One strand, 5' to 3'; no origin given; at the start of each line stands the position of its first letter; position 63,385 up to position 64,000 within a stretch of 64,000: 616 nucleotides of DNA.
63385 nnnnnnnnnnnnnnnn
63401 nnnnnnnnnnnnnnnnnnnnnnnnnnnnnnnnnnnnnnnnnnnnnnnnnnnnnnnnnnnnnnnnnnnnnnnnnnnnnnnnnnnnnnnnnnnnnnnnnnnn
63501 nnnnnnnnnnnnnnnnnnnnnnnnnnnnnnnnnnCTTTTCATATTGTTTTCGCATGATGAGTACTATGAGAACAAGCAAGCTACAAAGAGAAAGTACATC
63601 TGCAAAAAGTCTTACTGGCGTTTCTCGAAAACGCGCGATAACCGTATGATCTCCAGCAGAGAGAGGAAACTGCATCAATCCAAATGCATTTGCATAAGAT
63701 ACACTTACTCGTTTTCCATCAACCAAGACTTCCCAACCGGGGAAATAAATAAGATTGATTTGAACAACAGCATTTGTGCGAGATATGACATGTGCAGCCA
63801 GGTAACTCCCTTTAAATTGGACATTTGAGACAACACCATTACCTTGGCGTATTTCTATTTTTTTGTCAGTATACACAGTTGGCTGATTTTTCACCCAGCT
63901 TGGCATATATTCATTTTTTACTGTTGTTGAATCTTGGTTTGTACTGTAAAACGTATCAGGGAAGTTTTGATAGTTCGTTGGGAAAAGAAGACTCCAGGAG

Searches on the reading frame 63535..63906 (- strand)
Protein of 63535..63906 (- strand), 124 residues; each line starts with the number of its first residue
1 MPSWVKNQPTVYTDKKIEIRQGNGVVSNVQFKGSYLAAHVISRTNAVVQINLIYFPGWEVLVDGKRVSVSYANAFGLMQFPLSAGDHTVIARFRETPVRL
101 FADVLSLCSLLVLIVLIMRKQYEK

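Call 67: search_protein_families(library=pfam, proteins=[window:63535-63906:-], max_evalue=0.001)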
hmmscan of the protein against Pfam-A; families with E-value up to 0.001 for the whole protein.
window:63535-63906:- (124 aa): 1 family
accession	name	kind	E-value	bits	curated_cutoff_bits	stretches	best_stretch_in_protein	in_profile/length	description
PF09586.16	YfhO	-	2.9e-06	26.4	28.5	1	27-94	757-824/835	Bacterial membrane protein YfhO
